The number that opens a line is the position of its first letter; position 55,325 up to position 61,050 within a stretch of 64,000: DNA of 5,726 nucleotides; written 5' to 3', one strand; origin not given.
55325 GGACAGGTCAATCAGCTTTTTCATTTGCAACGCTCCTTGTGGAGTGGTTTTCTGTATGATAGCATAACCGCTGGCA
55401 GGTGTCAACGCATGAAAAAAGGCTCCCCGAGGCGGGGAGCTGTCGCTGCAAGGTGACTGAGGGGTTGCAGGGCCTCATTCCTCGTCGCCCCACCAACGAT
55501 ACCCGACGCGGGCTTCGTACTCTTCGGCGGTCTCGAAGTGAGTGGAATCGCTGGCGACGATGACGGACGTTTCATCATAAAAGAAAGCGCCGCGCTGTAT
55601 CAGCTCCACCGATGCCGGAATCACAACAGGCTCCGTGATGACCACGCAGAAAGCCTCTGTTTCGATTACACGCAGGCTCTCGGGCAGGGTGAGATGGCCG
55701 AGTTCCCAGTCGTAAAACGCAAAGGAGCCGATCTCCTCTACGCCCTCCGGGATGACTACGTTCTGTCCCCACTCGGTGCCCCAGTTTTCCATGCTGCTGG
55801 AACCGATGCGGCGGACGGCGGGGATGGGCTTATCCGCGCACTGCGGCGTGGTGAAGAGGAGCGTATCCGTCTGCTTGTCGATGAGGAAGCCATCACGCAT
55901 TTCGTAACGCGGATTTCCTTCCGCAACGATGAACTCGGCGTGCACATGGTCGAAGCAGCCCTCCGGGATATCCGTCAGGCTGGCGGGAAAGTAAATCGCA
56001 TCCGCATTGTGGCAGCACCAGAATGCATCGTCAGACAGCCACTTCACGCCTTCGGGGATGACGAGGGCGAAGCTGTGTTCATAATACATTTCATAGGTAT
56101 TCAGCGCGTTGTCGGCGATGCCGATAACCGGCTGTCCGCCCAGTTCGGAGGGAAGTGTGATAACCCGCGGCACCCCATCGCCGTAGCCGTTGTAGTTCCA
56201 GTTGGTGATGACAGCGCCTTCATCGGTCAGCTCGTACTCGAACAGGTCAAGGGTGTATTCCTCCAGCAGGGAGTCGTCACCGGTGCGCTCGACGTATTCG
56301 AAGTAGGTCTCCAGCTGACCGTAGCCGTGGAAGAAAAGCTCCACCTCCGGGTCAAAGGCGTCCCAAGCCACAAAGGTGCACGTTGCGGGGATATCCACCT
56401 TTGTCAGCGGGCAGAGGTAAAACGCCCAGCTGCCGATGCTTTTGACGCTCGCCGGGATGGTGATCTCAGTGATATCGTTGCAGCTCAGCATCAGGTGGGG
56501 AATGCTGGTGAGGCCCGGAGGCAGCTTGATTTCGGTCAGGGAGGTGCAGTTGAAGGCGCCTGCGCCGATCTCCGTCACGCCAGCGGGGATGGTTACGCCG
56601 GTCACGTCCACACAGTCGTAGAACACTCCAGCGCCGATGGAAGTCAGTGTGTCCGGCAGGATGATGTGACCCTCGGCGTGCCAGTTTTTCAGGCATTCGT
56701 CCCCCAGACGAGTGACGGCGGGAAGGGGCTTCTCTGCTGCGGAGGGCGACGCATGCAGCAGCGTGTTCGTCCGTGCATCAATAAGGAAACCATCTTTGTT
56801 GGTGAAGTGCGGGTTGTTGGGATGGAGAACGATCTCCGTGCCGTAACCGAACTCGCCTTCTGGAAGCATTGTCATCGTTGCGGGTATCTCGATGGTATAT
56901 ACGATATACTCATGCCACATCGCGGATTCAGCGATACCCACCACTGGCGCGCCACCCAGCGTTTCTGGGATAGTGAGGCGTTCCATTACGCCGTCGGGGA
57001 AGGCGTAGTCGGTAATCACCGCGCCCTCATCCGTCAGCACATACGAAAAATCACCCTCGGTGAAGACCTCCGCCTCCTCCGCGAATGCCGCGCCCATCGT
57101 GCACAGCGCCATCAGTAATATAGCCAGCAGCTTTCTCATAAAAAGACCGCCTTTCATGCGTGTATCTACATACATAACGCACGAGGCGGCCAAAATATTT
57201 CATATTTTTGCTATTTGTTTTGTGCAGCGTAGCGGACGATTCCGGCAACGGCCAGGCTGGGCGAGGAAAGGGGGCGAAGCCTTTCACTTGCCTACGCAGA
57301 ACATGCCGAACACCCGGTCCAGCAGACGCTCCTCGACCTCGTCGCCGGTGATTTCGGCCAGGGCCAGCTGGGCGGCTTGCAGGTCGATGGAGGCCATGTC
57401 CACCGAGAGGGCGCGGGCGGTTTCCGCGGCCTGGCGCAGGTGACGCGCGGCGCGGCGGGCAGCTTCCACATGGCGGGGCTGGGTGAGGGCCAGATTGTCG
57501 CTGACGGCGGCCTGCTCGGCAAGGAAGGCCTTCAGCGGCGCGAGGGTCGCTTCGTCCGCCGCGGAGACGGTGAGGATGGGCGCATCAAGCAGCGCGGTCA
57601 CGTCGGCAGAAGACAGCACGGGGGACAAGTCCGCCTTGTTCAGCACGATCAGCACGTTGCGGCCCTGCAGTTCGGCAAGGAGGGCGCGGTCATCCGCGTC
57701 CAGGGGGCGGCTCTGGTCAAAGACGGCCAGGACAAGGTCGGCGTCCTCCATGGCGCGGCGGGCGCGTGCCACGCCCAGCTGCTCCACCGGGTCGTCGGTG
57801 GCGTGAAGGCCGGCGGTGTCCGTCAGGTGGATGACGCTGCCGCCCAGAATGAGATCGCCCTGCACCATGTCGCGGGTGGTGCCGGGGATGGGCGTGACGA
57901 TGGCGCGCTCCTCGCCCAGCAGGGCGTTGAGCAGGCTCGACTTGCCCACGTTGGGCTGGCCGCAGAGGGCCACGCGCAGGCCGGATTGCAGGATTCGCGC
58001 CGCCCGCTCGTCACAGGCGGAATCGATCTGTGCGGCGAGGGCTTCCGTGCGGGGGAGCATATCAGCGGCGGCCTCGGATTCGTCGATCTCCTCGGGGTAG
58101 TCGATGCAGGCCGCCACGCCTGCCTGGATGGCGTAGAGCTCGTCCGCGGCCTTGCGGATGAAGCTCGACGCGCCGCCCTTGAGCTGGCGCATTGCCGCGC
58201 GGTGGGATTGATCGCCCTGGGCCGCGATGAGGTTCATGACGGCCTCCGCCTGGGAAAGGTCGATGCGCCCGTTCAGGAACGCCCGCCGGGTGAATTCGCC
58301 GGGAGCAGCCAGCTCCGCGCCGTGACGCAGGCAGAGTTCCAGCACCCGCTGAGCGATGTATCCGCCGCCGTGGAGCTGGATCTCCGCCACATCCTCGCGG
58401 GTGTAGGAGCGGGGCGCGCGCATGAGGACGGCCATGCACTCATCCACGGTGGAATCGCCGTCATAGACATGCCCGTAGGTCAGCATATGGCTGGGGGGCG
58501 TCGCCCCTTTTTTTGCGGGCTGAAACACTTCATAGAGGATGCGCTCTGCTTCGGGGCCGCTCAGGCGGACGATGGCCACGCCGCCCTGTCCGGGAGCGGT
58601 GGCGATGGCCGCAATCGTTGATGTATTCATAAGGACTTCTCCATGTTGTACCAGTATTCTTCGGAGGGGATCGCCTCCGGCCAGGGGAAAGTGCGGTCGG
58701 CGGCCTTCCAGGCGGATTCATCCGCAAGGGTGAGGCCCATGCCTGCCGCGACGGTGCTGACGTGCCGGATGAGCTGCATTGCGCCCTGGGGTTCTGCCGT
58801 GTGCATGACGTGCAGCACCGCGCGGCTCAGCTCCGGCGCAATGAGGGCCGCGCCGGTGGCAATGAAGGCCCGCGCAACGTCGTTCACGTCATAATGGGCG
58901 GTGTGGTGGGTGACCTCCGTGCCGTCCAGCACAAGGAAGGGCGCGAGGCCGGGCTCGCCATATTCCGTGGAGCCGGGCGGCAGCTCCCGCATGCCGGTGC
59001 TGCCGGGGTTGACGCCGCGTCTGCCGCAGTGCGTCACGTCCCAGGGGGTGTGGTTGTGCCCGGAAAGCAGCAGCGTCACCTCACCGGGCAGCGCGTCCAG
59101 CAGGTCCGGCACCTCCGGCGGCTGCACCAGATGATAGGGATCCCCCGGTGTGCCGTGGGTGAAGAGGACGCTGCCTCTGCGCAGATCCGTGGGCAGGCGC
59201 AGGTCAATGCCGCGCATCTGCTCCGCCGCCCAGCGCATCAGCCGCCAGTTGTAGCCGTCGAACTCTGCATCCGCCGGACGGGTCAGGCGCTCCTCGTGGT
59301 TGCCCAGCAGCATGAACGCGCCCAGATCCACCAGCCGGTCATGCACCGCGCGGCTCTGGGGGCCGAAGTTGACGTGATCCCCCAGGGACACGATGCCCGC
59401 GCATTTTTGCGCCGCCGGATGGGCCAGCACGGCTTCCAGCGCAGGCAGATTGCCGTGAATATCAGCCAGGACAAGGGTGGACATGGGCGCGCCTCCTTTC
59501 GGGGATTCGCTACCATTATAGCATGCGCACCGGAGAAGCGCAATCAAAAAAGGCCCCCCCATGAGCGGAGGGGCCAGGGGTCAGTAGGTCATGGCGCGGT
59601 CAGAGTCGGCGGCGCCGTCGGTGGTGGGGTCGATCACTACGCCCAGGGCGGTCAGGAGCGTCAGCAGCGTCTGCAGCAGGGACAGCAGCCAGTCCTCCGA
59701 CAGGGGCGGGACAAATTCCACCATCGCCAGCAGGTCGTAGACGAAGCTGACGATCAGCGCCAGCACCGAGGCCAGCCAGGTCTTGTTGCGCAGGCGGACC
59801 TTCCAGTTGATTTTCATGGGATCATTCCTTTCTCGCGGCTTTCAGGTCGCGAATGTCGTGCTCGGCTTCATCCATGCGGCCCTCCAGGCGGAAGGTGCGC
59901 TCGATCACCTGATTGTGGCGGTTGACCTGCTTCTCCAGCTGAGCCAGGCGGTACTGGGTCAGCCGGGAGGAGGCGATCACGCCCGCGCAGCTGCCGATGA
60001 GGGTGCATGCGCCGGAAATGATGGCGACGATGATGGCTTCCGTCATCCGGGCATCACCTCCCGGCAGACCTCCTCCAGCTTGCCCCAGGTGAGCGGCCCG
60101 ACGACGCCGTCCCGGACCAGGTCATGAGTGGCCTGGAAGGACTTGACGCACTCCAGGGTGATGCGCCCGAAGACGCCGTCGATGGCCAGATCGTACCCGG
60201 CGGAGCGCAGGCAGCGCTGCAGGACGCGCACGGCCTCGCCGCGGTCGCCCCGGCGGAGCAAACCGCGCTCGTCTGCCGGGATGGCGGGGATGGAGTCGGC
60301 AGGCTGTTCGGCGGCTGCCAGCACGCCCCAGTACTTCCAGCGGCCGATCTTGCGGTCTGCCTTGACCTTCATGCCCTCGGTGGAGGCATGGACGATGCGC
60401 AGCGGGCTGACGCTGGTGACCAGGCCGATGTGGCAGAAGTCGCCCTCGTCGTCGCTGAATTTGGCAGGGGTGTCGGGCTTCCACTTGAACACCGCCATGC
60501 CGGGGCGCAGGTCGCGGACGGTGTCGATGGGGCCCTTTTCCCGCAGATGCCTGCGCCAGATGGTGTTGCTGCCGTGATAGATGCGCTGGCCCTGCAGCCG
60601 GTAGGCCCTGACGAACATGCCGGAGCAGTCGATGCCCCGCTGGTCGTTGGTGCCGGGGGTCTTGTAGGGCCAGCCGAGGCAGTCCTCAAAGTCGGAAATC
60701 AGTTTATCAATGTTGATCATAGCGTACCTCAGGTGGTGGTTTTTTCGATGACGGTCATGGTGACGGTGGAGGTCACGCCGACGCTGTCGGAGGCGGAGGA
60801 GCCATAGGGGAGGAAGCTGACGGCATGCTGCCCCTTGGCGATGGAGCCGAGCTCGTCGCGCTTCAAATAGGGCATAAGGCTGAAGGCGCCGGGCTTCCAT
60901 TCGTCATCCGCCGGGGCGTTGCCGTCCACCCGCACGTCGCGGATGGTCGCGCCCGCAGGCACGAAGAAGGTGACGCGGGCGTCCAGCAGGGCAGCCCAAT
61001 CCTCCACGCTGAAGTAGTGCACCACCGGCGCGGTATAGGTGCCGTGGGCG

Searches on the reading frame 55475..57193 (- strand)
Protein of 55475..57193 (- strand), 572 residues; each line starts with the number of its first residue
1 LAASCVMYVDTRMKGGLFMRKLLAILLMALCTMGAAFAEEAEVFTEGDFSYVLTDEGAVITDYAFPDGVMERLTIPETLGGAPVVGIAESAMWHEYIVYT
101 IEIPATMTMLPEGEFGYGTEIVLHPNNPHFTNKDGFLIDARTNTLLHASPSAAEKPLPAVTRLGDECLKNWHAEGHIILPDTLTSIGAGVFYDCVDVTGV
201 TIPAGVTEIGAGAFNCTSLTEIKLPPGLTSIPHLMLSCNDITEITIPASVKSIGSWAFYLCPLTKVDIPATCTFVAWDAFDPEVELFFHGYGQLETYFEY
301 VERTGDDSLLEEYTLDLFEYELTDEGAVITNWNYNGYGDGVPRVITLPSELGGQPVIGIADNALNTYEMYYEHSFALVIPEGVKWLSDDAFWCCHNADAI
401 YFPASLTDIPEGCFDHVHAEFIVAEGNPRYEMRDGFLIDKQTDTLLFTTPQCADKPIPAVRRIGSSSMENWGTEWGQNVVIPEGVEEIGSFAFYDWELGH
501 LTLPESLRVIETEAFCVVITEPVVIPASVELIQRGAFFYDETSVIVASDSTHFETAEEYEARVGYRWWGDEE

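Call 47: find_encoding_contigs(protein=window:55475-57193:-, flank=10000, max_places=1)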
Protein window:55475-57193:- (572 aa): no gene with exactly this product is on record in the collection.

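Call 50: search_protein_families(library=pfam, proteins=[window:55475-57193:-], max_evalue=0.00001)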
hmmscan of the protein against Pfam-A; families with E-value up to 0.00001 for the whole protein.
window:55475-57193:- (572 aa): 1 family
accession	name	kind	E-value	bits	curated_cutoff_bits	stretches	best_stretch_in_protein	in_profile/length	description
PF13306.12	LRR_5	-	3.2e-44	150.3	27.7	2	163-281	3-121/127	BspA type Leucine rich repeat region (6 copies)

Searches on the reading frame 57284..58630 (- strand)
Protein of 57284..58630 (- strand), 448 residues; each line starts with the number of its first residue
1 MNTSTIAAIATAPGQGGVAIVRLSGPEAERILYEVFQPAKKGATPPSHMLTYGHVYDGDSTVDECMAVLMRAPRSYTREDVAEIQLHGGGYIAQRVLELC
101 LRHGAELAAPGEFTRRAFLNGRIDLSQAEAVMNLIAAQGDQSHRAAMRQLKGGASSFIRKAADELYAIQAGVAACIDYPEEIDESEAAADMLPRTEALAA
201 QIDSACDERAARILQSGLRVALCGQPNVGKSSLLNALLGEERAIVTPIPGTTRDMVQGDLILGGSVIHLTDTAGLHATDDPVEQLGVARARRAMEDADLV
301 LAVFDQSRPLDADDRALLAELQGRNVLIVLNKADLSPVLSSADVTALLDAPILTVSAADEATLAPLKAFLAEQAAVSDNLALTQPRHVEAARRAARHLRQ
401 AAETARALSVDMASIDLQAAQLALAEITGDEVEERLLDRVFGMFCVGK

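Call 50: search_protein_families(library=pfam, proteins=[window:57284-58630:-], max_evalue=0.00001)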
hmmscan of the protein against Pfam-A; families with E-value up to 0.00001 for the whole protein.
window:57284-58630:- (448 aa): 6 families
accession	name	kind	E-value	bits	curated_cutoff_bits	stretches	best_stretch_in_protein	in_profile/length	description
PF10396.14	TrmE_N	-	1.7e-41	141.5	29.8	1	5-122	1-117/117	GTP-binding protein TrmE N-terminus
PF12631.12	MnmE_helical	-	4.2e-41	141.8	40.1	1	125-445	1-211/211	MnmE helical domain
PF01926.29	MMR_HSR1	-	6.1e-27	94.4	21.9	1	219-332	1-113/113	50S ribosome-binding GTPase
PF02421.24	FeoB_N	-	4.4e-12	46.2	27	1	219-364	2-150/156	Ferrous iron transport protein B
PF03193.22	RsgA_GTPase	-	4.7e-08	33.5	30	0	214-247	104-136/174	RsgA GTPase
PF00350.29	Dynamin_N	-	2.1e-07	31.5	27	0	220-253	1-34/168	Dynamin family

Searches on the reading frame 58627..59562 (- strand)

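Call 50: search_protein_families(library=pfam, proteins=[window:58627-59562:-], max_evalue=0.00001)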
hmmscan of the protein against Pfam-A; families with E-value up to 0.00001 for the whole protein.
window:58627-59562:- (311 aa): 2 families
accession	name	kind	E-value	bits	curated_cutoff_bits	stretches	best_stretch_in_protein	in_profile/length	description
PF00149.33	Metallophos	-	8.5e-13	49.6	21.5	1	27-148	1-168/191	Calcineurin-like phosphoesterase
PF12850.12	Metallophos_2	-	2.5e-11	44.3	27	1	27-192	1-138/154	Calcineurin-like phosphoesterase superfamily domain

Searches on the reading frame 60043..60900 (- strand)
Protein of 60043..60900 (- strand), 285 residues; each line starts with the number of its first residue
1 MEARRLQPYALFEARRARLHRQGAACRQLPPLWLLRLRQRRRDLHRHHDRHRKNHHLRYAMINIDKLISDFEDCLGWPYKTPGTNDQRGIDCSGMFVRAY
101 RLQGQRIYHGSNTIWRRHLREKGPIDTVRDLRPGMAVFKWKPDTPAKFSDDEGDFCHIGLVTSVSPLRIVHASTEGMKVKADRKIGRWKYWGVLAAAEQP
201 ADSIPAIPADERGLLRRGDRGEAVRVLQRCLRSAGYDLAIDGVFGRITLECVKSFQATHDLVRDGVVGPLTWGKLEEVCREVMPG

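Call 50: search_protein_families(library=pfam, proteins=[window:60043-60900:-], max_evalue=0.00001)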
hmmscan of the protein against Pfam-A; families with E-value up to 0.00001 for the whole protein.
window:60043-60900:- (285 aa): 2 families
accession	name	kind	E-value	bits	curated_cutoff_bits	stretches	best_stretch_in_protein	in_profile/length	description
PF01471.23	PG_binding_1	-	1.3e-13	51.3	23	1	220-275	1-57/57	Putative peptidoglycan binding domain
PF09374.15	PG_binding_3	-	9.4e-06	26.2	24.6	0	223-253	2-32/76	Predicted Peptidoglycan domain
